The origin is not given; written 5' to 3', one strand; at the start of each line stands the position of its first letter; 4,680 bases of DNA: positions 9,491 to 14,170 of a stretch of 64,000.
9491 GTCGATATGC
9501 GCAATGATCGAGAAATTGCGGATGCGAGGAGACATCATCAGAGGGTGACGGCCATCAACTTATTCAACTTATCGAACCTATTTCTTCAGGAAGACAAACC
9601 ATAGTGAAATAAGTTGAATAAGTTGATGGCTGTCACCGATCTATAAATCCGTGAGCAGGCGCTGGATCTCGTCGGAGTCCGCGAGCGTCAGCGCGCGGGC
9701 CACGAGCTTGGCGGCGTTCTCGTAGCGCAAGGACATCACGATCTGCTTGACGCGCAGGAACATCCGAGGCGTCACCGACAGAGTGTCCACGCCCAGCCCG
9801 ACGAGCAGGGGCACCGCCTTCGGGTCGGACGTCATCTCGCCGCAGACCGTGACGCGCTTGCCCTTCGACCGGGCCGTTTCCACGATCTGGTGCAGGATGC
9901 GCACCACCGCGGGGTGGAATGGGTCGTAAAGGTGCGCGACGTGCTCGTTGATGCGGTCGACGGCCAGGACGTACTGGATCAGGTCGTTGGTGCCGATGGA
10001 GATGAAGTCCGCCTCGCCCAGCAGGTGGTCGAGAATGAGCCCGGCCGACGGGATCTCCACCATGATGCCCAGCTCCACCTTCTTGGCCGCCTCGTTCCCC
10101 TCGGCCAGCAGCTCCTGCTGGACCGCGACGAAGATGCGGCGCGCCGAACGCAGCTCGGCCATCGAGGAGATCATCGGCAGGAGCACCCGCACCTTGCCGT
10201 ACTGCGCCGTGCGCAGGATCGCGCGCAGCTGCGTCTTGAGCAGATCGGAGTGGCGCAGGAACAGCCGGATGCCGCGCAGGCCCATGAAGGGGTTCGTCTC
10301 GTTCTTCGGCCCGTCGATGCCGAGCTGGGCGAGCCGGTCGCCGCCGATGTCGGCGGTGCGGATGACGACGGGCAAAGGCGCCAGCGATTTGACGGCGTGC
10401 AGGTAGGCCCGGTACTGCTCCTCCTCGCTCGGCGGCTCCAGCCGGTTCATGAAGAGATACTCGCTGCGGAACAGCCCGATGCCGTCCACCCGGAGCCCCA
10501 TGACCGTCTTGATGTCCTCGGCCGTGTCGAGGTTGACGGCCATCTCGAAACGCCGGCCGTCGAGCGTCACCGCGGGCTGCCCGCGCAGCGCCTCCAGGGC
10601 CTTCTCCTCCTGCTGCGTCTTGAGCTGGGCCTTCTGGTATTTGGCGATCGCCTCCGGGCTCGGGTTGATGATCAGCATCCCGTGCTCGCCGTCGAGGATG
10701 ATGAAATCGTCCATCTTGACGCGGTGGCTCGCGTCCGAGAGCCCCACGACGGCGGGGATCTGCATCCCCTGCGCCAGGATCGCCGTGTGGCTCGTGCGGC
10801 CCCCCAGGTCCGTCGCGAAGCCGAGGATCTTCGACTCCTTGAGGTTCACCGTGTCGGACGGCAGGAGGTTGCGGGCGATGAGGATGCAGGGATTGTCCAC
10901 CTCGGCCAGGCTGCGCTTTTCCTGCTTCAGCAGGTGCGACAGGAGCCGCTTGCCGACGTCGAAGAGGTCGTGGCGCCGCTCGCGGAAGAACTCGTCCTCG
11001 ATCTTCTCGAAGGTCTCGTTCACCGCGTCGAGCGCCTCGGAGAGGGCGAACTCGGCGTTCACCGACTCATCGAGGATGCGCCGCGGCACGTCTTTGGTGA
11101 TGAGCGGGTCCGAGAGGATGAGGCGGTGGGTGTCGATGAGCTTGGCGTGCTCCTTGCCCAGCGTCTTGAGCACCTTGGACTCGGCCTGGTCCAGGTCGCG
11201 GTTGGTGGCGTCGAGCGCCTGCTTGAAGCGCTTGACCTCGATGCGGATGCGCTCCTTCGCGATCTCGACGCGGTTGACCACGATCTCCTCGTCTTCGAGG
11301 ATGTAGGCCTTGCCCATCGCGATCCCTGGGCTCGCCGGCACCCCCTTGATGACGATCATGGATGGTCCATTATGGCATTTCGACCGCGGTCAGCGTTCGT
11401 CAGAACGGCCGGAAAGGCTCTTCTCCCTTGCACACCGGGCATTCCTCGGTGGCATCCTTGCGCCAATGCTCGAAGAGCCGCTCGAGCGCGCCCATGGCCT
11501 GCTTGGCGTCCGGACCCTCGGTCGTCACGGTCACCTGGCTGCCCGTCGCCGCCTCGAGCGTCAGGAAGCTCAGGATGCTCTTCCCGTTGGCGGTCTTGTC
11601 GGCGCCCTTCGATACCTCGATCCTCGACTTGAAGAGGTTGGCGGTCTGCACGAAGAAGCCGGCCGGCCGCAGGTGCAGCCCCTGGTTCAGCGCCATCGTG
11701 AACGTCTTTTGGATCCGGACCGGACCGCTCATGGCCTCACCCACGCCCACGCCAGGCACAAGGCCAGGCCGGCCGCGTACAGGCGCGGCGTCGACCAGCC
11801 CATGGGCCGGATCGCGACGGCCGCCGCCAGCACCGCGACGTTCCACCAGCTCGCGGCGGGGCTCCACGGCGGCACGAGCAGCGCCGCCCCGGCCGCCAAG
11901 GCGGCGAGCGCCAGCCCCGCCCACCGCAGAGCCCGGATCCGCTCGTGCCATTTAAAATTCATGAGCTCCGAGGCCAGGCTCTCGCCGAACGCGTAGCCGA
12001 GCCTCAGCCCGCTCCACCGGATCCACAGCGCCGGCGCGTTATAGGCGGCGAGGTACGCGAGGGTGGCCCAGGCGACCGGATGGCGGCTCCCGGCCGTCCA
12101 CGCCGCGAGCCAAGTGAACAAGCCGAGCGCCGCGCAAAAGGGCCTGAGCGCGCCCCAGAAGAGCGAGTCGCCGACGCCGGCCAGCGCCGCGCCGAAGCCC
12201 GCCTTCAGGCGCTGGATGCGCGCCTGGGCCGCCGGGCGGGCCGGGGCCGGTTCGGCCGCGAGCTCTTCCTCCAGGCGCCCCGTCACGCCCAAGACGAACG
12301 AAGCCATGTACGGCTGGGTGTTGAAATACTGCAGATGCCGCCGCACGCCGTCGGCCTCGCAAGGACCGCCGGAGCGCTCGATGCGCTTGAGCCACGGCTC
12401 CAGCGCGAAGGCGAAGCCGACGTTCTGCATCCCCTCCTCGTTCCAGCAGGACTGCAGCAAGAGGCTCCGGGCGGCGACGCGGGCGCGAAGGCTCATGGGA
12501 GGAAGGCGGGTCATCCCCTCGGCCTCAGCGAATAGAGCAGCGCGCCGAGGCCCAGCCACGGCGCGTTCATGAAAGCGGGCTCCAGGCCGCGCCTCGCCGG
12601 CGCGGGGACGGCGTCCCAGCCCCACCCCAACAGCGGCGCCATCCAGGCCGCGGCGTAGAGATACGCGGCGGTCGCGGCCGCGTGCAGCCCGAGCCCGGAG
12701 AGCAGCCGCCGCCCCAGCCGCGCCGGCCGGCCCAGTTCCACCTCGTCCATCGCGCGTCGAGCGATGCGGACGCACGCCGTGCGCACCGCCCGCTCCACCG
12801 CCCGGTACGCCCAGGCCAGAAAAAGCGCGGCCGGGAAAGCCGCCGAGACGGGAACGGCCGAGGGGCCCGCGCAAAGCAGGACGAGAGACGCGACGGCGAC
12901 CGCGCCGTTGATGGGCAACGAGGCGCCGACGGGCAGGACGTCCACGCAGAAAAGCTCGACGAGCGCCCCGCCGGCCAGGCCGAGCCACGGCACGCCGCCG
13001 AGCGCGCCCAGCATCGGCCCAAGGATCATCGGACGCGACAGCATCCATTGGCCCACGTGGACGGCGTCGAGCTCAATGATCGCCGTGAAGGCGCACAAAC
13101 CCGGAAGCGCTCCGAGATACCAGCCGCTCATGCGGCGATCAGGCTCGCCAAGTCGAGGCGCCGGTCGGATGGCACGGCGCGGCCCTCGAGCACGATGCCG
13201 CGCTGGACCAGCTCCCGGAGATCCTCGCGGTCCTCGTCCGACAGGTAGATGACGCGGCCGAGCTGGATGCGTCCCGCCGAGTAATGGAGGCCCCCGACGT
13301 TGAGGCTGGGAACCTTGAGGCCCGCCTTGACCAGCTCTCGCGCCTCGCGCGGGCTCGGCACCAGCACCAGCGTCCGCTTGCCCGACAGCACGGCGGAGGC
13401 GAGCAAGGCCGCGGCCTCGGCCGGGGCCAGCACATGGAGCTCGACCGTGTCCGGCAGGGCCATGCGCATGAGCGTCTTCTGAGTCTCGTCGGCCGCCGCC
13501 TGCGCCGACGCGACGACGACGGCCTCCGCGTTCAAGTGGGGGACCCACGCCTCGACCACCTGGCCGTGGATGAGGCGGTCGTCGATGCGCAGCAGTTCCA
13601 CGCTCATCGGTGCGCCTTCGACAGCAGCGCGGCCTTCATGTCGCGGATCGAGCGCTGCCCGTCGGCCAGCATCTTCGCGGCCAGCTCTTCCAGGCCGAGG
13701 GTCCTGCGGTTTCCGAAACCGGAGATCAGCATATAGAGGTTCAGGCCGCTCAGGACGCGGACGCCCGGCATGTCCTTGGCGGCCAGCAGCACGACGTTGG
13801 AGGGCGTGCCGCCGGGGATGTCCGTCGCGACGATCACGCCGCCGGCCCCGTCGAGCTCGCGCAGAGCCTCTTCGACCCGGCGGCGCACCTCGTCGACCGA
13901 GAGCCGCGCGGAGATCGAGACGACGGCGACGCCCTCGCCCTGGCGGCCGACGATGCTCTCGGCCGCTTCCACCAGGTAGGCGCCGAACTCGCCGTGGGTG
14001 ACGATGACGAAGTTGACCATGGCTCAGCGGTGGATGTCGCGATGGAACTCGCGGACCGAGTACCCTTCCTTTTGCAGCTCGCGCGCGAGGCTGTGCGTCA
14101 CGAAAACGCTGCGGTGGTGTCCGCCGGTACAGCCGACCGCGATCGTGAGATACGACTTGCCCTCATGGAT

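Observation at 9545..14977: Two ~92-bp AT-rich palindromic elements exactly fill two intergenic gaps in the hpf-hprK-rapZ-PTS-ptsI-lepA array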

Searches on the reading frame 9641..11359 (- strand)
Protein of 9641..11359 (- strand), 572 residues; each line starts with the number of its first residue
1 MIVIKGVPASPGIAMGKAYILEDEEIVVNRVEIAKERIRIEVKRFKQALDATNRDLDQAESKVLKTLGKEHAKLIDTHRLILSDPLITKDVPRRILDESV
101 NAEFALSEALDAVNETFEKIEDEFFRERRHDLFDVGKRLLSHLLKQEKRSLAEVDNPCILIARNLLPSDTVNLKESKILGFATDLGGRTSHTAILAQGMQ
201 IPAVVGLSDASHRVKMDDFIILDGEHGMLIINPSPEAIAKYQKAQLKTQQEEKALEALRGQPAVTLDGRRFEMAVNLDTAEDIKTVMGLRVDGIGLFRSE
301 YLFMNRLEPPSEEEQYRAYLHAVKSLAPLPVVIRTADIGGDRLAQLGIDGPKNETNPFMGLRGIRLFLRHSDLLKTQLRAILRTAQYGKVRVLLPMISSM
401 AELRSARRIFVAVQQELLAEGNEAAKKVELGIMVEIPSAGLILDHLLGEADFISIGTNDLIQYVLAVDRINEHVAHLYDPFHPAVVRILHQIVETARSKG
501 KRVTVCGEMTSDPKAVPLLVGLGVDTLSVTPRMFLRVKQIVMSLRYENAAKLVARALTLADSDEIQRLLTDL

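Call 9: search_protein_families(library=pfam, proteins=[window:9641-11359:-])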
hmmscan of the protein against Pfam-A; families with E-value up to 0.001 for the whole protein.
window:9641-11359:- (572 aa): 3 families
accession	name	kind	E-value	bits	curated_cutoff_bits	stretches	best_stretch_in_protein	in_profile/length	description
PF02896.24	PEP-utilizers_C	-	6.6e-102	341.1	22.8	1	255-543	4-290/293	PEP-utilising enzyme, PEP-binding domain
PF05524.18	PEP-utilisers_N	-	2.3e-29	102.4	24.4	1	5-128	1-121/121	PEP-utilising enzyme, N-terminal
PF00391.29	PEP-utilizers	-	1.8e-22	79.1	23.1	1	155-227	2-72/72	PEP-utilising enzyme, mobile domain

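Call 39: find_homologous_proteins(query=window:9641-11359:-, max_evalue=1e-150)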
Query window:9641-11359:- (572 aa): 483 proteins with E <= 1e-150 among 8000 candidates; the best 120 are listed.
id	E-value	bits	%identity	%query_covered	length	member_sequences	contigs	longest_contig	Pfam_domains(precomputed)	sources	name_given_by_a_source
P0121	0.0e+0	1231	100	100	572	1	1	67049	PF05524.19,PF00391.30,PF02896.25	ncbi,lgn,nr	ncbi:MAG: phosphoenolpyruvate--protein phosphotransferase [Elusimicrobia bacterium]|nr:phosphoenolpy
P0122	0.0e+0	1221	99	100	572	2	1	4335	PF05524.19,PF00391.30,PF02896.25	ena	-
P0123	0.0e+0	1110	87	100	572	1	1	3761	PF05524.19,PF00391.30,PF02896.25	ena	-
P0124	0.0e+0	1069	85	100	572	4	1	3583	PF05524.19,PF00391.30,PF02896.25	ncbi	-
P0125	0.0e+0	1046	83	100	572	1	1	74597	PF05524.19,PF00391.30,PF02896.25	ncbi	-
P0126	4.2e-284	961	76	100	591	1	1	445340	PF05524.19,PF00391.30,PF02896.25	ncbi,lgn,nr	ncbi:MAG: phosphoenolpyruvate--protein phosphotransferase [Elusimicrobia bacterium]|nr:phosphoenolpy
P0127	2.1e-279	946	74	100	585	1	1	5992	PF05524.19,PF00391.30,PF02896.25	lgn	-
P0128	2.7e-276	936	73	100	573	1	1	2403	PF05524.19,PF00391.30,PF02896.25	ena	-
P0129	7.2e-276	934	74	100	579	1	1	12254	PF05524.19,PF00391.30,PF02896.25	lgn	-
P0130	2.1e-274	929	74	100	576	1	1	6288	PF05524.19,PF00391.30,PF02896.25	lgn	-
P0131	6.5e-272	921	72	100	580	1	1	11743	PF05524.19,PF00391.30,PF02896.25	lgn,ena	-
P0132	2.0e-269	913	73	100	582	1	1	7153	PF05524.19,PF00391.30,PF02896.25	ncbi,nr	ncbi:MAG: phosphoenolpyruvate--protein phosphotransferase [Elusimicrobia bacterium]|nr:phosphoenolpy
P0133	1.3e-267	907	71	100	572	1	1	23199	PF05524.19,PF00391.30,PF02896.25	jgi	jgi:phosphotransferase system enzyme I (PtsI)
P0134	4.6e-267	905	72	100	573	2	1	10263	PF05524.19,PF00391.30,PF02896.25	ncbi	-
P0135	5.7e-267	905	73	100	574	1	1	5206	PF05524.19,PF00391.30,PF02896.25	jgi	-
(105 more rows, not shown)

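Call 40: find_encoding_contigs(protein=P0122, flank=10000, max_places=4)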
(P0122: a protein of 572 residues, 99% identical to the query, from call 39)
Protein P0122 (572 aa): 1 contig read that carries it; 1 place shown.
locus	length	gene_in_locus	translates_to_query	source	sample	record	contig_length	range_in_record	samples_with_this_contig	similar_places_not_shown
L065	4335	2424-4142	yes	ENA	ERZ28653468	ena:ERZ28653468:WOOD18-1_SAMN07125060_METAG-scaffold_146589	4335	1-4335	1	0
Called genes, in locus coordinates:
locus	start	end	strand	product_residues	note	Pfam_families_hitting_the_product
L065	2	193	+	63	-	?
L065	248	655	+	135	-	PF03830:PTSIIB_sorb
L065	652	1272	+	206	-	PF03609:EII-Sor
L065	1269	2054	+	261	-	PF03613:EIID-AGA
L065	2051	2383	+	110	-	PF00381:PTS-HPr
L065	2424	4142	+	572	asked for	PF05524:PEP-utilisers_N, PF00391:PEP-utilizers, PF02896:PEP-utilizers_C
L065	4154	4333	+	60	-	?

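Call 41: find_encoding_contigs(protein=P0123, flank=10000, max_places=4)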
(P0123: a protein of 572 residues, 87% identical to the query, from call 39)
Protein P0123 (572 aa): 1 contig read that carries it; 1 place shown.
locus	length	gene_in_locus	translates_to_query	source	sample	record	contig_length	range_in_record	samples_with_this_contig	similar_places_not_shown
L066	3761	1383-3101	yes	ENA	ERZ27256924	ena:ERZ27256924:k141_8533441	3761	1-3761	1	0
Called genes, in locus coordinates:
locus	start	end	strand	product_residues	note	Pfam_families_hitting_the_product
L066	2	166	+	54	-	?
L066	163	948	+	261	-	PF03613:EIID-AGA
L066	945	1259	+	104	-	PF00381:PTS-HPr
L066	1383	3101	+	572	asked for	PF05524:PEP-utilisers_N, PF00391:PEP-utilizers, PF02896:PEP-utilizers_C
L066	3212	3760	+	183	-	?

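Call 42: find_encoding_contigs(protein=P0124, flank=10000, max_places=4)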
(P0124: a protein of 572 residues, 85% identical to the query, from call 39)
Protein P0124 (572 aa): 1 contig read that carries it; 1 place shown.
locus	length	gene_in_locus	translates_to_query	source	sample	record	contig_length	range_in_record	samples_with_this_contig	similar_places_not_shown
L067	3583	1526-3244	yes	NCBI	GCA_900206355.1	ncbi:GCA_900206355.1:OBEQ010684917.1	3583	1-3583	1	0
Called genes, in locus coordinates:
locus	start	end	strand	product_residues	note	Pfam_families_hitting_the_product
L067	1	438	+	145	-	?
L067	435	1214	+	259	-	PF03613:EIID-AGA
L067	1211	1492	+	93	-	PF00381:PTS-HPr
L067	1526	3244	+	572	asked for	PF05524:PEP-utilisers_N, PF00391:PEP-utilizers, PF02896:PEP-utilizers_C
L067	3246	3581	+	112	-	?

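Call 53: list_cluster_members(proteins=[P0121])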
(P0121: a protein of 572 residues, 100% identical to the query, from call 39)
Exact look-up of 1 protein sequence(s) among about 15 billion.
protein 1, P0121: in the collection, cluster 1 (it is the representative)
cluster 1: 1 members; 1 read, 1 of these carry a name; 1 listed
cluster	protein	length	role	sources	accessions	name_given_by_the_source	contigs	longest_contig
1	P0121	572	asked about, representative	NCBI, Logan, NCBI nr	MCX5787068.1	MAG: phosphoenolpyruvate--protein phosphotransferase [Elusimicrobia bacterium] | phosphoenolpyruvate--protein phosphotransferase [Elusimicrobiota bacterium]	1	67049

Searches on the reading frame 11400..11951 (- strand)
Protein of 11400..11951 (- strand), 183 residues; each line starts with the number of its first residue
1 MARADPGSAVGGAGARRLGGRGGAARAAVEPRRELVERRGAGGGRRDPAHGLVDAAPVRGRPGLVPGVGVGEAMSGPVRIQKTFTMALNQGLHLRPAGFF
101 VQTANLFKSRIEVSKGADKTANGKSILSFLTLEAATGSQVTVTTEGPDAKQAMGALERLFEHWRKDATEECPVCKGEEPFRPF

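Call 9: search_protein_families(library=pfam, proteins=[window:11400-11951:-])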
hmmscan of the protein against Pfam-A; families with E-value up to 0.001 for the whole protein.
window:11400-11951:- (183 aa): 1 family
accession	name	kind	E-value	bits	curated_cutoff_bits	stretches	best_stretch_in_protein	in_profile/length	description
PF00381.24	PTS-HPr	-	1.7e-25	89.3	23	1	80-161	1-80/81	PTS HPr component phosphorylation site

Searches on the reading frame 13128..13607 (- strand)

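Call 9: search_protein_families(library=pfam, proteins=[window:13128-13607:-])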
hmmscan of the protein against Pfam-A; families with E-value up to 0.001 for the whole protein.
window:13128-13607:- (159 aa): 1 family
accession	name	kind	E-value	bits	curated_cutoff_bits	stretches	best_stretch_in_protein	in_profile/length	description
PF03830.20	PTSIIB_sorb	-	7.5e-43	146.8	27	1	3-149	1-147/148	PTS system sorbose subfamily IIB component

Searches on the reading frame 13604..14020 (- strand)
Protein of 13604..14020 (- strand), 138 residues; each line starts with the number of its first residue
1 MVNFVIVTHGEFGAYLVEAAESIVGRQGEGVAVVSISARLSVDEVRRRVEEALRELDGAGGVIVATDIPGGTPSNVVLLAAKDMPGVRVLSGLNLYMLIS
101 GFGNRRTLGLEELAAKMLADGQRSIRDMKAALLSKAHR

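Call 9: search_protein_families(library=pfam, proteins=[window:13604-14020:-])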
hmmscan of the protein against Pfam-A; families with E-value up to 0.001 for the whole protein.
window:13604-14020:- (138 aa): 1 family
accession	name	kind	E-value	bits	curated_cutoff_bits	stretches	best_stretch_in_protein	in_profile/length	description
PF03610.21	EIIA-man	-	1.5e-17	64.2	21.4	1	4-117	2-115/116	PTS system fructose IIA component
